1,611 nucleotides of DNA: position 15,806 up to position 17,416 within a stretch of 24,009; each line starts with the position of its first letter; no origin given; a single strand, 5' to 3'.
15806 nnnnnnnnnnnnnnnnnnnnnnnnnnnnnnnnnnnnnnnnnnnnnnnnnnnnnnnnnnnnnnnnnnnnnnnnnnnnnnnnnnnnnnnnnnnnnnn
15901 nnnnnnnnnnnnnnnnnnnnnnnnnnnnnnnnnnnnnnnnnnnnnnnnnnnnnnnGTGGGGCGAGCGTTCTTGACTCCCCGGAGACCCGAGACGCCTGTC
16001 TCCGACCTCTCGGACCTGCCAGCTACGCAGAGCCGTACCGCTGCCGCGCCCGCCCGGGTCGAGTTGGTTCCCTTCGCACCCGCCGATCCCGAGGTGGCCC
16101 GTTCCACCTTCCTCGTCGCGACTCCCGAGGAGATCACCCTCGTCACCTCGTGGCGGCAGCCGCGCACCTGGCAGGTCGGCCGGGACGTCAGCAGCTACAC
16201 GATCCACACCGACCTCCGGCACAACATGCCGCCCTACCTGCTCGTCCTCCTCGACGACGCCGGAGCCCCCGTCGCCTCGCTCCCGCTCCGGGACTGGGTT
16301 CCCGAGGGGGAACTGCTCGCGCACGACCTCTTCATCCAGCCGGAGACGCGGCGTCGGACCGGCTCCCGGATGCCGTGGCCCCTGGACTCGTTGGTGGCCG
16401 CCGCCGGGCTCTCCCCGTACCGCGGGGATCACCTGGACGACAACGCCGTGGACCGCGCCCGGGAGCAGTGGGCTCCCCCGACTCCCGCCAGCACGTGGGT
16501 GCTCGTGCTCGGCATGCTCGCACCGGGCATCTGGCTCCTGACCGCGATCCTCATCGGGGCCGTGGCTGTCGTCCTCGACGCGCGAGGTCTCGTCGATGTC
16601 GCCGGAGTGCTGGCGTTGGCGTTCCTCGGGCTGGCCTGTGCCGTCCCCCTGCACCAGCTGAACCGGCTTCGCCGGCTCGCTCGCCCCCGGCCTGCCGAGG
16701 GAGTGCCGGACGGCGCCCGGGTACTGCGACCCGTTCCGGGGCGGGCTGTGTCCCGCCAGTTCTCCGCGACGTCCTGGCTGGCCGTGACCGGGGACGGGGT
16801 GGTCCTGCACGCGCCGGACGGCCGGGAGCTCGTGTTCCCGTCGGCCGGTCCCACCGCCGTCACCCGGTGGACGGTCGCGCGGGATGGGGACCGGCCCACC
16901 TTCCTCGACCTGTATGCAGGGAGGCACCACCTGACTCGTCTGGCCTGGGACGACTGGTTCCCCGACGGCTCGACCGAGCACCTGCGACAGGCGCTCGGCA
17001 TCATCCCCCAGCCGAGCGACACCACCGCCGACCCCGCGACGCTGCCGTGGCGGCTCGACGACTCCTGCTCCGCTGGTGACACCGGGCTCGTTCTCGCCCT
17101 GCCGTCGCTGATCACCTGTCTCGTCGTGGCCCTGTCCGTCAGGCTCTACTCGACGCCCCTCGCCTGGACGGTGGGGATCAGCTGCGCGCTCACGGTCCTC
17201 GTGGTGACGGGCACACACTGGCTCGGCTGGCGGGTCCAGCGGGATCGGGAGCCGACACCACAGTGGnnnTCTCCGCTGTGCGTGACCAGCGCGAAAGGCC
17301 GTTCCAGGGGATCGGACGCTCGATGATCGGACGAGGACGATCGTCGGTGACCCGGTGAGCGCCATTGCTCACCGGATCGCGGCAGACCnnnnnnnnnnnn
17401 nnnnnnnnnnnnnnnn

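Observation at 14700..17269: Tandem paralogous four-TM membrane proteins with sharply different nucleotide composition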

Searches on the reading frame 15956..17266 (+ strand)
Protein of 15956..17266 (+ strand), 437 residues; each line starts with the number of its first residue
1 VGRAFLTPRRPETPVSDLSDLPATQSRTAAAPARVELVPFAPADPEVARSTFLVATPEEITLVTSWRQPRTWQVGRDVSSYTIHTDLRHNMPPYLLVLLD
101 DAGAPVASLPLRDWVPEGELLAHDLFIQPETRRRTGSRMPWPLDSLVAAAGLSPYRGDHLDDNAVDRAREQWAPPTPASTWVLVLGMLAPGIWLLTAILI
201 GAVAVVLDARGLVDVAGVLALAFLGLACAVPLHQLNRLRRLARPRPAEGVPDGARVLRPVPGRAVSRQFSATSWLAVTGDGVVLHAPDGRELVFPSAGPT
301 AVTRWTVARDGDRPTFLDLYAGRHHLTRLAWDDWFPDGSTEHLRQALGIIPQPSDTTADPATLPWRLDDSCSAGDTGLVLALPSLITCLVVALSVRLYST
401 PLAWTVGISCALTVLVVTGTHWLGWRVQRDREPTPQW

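Call 6: search_protein_families(library=pfam, proteins=[window:15956-17266:+], max_evalue=0.1)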
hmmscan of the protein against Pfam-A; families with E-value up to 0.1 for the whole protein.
window:15956-17266:+ (437 aa): 0 families

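Call 7: search_protein_families(library=ncbifam, proteins=[window:15956-17266:+], max_evalue=0.1)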
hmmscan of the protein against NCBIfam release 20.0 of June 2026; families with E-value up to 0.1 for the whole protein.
window:15956-17266:+ (437 aa): 0 families

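Call 8: find_homologous_proteins(query=window:15956-17266:+)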
Query window:15956-17266:+ (437 aa): 1 proteins with E <= 0.001 among 8000 candidates.
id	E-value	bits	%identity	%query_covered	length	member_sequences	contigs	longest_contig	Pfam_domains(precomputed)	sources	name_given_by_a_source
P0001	2.4e-259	879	100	89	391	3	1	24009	-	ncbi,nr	ncbi:MAG: hypothetical protein GXX79_15130 [Actinomycetales bacterium]|nr:hypothetical protein [Acti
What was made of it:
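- The window is a MAG contig (call 8).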

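Call 15: find_encoding_contigs(protein=P0001, flank=10000)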
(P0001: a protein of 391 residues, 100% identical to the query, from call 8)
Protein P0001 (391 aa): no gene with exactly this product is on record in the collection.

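Call 21: search_protein_representatives(alignment_id=A1)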
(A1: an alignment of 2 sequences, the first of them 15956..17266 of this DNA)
Query: 2 sequences, 440 profile positions. Proteins with E-value up to 0.001 (for the whole library): 20; up to 1e-10: 6; up to 1e-30: 5. The best 20 are listed.
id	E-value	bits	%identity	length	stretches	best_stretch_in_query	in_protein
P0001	4.9e-217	737.2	-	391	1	48-440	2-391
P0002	4.1e-59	216.8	-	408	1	34-432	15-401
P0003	5.2e-56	206.5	-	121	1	323-437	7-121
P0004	6.5e-55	202.9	-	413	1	20-434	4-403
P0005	6.7e-32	127.1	-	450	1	28-433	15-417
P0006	7.1e-11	57.8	-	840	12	117-149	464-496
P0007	7.5e-09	51.1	-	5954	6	81-121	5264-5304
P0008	1.1e-07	47.3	-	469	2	198-354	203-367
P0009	3.6e-07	45.6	-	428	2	256-339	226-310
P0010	3.2e-06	42.5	-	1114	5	328-373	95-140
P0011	4.3e-06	42.0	-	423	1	46-343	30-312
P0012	1.1e-05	40.7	-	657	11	409-440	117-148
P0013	1.7e-05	40.0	-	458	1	46-338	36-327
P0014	2.9e-05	39.3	-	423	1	96-346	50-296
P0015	4.3e-05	38.7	-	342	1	175-338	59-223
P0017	3.8e-04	35.6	-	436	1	40-338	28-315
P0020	7.9e-04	34.6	-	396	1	231-349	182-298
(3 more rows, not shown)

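Call 24: search_protein_families(library=pfam, proteins=[P0002, P0004, P0005, P0008, P0009, P0011, P0013, P0014, P0017, P0020], max_evalue=0.1)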
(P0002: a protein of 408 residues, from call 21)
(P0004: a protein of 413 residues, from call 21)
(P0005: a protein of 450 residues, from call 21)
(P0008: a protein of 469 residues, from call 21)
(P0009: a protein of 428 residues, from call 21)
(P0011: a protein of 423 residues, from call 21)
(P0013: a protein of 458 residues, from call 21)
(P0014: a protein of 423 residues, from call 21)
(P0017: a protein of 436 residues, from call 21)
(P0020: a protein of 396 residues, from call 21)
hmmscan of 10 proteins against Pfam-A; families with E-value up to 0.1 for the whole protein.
P0002 (408 aa): 0 families

P0004 (413 aa): 0 families

P0005 (450 aa): 0 families

P0008 (469 aa): 0 families

P0009 (428 aa): 0 families

P0011 (423 aa): 1 family
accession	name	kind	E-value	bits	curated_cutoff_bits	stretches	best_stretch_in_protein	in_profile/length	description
PF09179.16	TilS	-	0.0053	17.4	21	1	109-159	5-57/67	TilS substrate binding domain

P0013 (458 aa): 0 families

P0014 (423 aa): 1 family
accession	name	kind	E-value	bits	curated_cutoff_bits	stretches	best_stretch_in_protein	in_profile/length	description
PF20048.4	DUF6450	-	0.087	13.1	25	0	329-353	39-63/68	Domain of unknown function (DUF6450)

P0017 (436 aa): 0 families

P0020 (396 aa): 0 families

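Call 25: find_encoding_contigs(protein=P0002, flank=10000)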
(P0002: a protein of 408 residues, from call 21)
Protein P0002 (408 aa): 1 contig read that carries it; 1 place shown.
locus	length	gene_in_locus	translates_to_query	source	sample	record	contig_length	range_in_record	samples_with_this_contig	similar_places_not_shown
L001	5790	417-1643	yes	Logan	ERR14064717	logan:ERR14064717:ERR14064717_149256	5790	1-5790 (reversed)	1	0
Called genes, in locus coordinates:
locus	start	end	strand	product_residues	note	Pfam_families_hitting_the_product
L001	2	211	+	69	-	?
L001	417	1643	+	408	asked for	-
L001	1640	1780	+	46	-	-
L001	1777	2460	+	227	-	-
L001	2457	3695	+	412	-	-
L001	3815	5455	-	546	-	PF14312:FG-GAP_2 (faint)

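Call 29: find_encoding_contigs(protein=P0004, flank=10000)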
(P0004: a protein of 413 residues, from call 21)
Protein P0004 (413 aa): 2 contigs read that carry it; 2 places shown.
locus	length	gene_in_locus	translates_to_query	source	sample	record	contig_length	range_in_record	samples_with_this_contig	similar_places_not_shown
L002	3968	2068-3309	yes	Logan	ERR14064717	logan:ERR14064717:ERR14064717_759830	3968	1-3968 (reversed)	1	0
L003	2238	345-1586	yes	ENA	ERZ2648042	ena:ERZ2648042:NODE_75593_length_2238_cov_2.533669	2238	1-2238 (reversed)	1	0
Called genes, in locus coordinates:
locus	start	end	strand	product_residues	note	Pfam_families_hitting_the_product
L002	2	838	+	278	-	?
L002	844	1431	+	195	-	-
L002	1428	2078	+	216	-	-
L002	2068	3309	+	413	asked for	-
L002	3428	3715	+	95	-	-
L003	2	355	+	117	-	?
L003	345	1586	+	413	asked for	-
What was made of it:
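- Several strain variants of this locus coexist in public samples (calls 25, 29).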

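Call 30: find_encoding_contigs(protein=P0005, flank=10000)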
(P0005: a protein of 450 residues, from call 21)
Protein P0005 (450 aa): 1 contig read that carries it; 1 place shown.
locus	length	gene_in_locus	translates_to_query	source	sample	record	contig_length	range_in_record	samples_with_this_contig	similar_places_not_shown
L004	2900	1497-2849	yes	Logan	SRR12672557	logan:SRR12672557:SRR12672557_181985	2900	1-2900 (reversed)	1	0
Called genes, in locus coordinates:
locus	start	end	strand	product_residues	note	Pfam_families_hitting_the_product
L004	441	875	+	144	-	-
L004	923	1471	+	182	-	PF20226:DUF6585 (weak)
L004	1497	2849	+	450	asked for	-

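Call 34: find_encoding_contigs(protein=P0009, flank=8000, max_places=3)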
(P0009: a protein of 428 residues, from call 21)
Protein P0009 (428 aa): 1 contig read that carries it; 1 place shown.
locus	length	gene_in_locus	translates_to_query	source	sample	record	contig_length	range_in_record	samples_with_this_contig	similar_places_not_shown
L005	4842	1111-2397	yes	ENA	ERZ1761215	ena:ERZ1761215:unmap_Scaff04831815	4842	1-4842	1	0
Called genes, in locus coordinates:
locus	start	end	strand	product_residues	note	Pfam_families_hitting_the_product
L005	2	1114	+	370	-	?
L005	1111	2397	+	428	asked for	-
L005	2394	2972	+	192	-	-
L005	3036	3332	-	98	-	PF06013:WXG100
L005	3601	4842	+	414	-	?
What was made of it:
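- A WXG100 gene lies next to the cluster in L005 (call 34).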

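Call 35: find_encoding_contigs(protein=P0013, flank=8000, max_places=3)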
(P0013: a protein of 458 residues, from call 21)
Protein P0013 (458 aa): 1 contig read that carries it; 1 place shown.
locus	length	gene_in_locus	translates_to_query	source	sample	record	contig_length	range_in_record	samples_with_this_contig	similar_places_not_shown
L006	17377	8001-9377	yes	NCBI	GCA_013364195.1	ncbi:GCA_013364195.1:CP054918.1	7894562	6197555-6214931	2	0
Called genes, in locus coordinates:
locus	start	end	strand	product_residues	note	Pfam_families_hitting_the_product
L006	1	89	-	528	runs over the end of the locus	PF02055:Glyco_hydro_30, PF02057:Glyco_hydro_59, PF17189:Glyco_hydro_30C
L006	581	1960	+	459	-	-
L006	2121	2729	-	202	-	PF04264:YceI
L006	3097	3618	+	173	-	-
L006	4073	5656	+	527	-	PF01039:Carboxyl_trans, PF03255:ACCA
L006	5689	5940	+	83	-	PF13822:ACC_epsilon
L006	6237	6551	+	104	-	-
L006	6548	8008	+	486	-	PF21725:T7SS_signal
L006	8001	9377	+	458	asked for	-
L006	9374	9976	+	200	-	-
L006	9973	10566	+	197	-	-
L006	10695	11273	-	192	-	PF03029:ATP_bind_1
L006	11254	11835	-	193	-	PF05331:DUF742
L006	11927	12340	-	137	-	PF03259:Robl_LC7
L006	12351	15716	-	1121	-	PF08376:NIT, PF02518:HATPase_c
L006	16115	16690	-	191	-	PF03029:ATP_bind_1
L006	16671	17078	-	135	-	PF05331:DUF742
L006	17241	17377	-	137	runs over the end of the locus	PF03259:Robl_LC7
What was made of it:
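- In L005 and L006 its start overlaps the g500 stop (calls 34, 35).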

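Call 50: find_related_loci(query=A5, collection=genome_contigs, flank=6000)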
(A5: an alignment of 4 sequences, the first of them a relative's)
Query A5 (428 aa) in genome_contigs; peptide patterns used: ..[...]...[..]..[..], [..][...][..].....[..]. (x = any residue, [..] = any of these).
138 stretches matched a pattern; 3 encode a relative of the query (tblastn E <= 1e-3); 3 distinct loci.
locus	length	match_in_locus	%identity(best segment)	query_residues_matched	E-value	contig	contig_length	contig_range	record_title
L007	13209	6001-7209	54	21-424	6e-106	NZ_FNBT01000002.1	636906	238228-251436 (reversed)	Blastococcus aurantiacus strain DSM 44268, whole genome shotgun sequence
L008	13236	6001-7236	51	12-424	2e-101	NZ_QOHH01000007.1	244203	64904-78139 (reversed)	Blastococcus sp. TF02-09 NODE_7_length_244203_cov_440.996771, whole genome shotgun sequence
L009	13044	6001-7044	30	19-328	7e-23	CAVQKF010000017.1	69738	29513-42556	MAG: uncultured Actinomycetota bacterium isolate MFD00008.bin.2.104 genome assembly, contig: contig_68900, whole genome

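Call 54: search_protein_families(library=pfam, proteins=[L006:6237-6548:+, L006:9374-9973:+, L006:9973-10563:+, L007:3966-4484:+, L004:923-1468:+, L004:441-872:+, L005:2394-2969:+], max_evalue=0.1)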
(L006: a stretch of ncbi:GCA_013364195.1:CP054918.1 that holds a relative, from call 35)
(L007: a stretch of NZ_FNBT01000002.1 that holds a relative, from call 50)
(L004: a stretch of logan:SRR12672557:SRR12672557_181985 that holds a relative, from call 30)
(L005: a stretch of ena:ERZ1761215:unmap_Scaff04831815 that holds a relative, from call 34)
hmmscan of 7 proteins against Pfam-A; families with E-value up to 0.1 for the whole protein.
L006:6237-6548:+ (104 aa): 3 families
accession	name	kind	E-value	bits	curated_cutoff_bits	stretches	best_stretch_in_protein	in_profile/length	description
PF10824.14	T7SS_ESX_EspC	-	0.00038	21.3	23.5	1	47-92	53-98/100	Excreted virulence factor EspC, type VII ESX diderm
PF06013.18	WXG100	-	0.026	15.2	27.3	0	49-85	49-85/86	Proteins of 100 residues with WXG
PF18625.7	EspB_PE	-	0.034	15.1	29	1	65-86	54-75/77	ESX-1 secreted protein B PE domain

L006:9374-9973:+ (200 aa): 0 families

L006:9973-10563:+ (197 aa): 0 families

L007:3966-4484:+ (173 aa): 3 families
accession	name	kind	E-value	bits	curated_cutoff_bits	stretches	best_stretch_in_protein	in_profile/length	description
PF20658.2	MSG_insertion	-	0.0028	18.3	24.8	1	133-170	8-47/76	Malate synthase G, alpha-beta insertion domain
PF10824.14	T7SS_ESX_EspC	-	0.0096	16.8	23.5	1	77-169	1-99/100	Excreted virulence factor EspC, type VII ESX diderm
PF19840.4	DUF6317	-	0.021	16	27.4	0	77-161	1-85/100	Family of unknown function (DUF6317)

L004:923-1468:+ (182 aa): 4 families
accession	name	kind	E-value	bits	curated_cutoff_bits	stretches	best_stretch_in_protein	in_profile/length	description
PF20226.3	DUF6585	-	4.5e-06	26.7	27.7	1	74-157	56-135/249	Family of unknown function (DUF6585)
PF07331.16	TctB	-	0.0062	17.1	29.1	1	30-90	25-88/137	Tripartite tricarboxylate transporter TctB family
PF22867.1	YoaL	-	0.019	15.4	27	0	126-144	9-27/52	Protein YoaL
PF09925.14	DUF2157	-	0.035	14.3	32.4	0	16-93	17-82/146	Predicted membrane protein (DUF2157)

L004:441-872:+ (144 aa): 1 family
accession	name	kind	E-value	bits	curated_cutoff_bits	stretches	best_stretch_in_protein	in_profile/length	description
PF12147.14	Methyltransf_20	-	0.077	12.6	21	0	63-101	252-290/309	Putative methyltransferase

L005:2394-2969:+ (192 aa): 0 families

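Call 56: predict_structure(alignment_id=A3)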
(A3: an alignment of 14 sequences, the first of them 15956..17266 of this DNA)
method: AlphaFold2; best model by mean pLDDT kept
length: 437 residues; sequences in the alignment: 14
mean_pLDDT: 72.0   pTM: 0.66
mean pLDDT of the five models: 72.0, 69.4, 69.0, 68.1, 67.8
residues with pLDDT >= 90: 119; 70-90: 126; 50-70: 112; < 50: 80
segments of 3 or more residues with pLDDT < 50: 1-29, 130-132, 205-217, 359-379, 429-437
pLDDT, mean of each block of 10 residues (from residue 1): 38 42 42 83 76 94 88 96 77 83 93 86 71 62 94 87 83 58 62 63 44 46 60 57 55 88 85 91 87 90 93 91 90 90 90 69 41 40 63 65 71 74 61 37
secondary structure, 60 per line:
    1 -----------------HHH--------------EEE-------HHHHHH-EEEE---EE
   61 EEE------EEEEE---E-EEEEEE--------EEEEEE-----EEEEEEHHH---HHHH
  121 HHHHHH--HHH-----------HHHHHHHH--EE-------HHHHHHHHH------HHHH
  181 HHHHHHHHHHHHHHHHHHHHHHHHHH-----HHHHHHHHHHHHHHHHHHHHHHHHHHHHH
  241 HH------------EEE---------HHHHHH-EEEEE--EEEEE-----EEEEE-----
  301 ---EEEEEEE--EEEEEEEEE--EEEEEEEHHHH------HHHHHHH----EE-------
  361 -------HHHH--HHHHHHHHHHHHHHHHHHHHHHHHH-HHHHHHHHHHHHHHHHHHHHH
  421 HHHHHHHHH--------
elements in order: E35-37 H45-50 E52-55 E59-63 E70-74 E80-85 E94-99 E105-110 H117-126 H143-150 H162-170 H177-206 H212-242 E255-257 H267-272 E274-278 E281-285 E291-295 E304-310 E313-321 E324-330 H331-334 H341-347 H368-371 H374-398 H400-429

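Call 64: find_encoding_contigs(protein=P0003, flank=10000)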
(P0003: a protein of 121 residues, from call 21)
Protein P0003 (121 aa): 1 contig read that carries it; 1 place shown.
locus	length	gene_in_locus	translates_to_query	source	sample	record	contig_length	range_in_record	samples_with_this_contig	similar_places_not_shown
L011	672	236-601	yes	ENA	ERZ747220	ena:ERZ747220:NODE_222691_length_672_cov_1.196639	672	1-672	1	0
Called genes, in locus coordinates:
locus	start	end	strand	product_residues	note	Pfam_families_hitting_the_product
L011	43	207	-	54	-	-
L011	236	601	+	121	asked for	-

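Call 79: search_protein_families(library=padloc, proteins=[window:15956-17266:+], max_evalue=0.01)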
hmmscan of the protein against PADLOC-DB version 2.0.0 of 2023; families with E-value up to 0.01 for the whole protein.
window:15956-17266:+ (437 aa): 0 families

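Call 80: search_solved_structures(query=A3, max_evalue=1)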
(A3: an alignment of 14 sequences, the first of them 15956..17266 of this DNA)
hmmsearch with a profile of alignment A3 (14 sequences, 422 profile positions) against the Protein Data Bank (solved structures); distinct sequences matched with E-value up to 1: 3.
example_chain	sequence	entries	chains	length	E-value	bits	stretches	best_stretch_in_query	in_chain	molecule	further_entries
5zle_A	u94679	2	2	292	0.1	14.9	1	160-233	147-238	Cytochrome b reductase 1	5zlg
2wu2_C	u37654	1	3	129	0.79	12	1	155-214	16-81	SUCCINATE DEHYDROGENASE CYTOCHROME B556 SUBUNIT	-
1nek_C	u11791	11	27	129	0.82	11.9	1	155-215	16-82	Succinate dehydrogenase cytochrome b-556 subunit | Succinate dehydrogenase cytochrome b556 subunit | Succinate dehydrogenase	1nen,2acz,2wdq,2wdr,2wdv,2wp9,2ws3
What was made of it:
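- On Bacterial PH domain proteins (bPH; YdbS/YdbT type): A profile search of PDB sequences found nothing significant (call 80).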

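Call 87: find_related_loci(query=A7, collection=metagenome_contigs, flank=8000)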
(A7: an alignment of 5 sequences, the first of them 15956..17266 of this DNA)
Query A7 (437 aa) in metagenome_contigs; peptide patterns used: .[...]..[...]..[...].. (x = any residue, [..] = any of these).
60 stretches matched a pattern; 1 encode a relative of the query (tblastn E <= 1e-3); 1 distinct loci.
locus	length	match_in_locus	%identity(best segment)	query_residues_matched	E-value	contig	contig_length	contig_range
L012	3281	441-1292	28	46-339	3e-12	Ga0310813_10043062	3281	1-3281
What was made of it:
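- Tried and rejected: The metagenome scan gave 1 locus (call 87).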

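Call 95: list_cluster_members(proteins=[P0013, P0008, P0011, P0017, P0001, P0032, P0020])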
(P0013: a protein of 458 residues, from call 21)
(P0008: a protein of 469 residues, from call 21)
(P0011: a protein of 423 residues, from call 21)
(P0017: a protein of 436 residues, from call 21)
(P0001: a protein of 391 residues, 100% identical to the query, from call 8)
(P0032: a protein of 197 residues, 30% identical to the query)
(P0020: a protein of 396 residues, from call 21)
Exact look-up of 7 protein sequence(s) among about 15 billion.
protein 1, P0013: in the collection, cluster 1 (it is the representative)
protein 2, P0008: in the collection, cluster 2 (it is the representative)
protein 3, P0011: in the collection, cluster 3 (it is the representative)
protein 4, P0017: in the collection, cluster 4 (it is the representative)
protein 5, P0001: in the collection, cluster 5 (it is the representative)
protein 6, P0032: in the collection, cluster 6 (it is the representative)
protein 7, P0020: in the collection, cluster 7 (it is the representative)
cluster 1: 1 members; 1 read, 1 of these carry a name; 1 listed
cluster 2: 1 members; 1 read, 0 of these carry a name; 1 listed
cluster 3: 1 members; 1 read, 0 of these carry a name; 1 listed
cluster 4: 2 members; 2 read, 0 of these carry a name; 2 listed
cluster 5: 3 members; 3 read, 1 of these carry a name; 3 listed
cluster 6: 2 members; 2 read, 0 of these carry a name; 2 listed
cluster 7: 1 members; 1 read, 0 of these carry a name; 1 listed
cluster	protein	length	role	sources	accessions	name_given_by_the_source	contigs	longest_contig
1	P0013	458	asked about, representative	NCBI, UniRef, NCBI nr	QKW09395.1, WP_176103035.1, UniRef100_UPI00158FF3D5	hypothetical protein HUT18_26405 [Streptomyces sp. NA04227] | hypothetical protein n=1 Tax=Streptomyces sp. NA04227 TaxID=2742136 RepID=UPI00158FF3D5 | hypothetical protein [Streptomyces sp. NA04227]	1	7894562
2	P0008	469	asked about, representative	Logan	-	-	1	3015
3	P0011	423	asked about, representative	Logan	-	-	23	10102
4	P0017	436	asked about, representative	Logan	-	-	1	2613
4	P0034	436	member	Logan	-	-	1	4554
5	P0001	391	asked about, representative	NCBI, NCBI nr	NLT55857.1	MAG: hypothetical protein GXX79_15130 [Actinomycetales bacterium] | hypothetical protein [Actinomycetales bacterium]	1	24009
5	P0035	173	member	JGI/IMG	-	-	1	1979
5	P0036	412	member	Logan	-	-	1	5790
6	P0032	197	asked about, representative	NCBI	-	-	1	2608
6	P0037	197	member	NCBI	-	-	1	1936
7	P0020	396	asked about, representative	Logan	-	-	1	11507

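Call 96: find_encoding_contigs(protein=P0035, flank=5000)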
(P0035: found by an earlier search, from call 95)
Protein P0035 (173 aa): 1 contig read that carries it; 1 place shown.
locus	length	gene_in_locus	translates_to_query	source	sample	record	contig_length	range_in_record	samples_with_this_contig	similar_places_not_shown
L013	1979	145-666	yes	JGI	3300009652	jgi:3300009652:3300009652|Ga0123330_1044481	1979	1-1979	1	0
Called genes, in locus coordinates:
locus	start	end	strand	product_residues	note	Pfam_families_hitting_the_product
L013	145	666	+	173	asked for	-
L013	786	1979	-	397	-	?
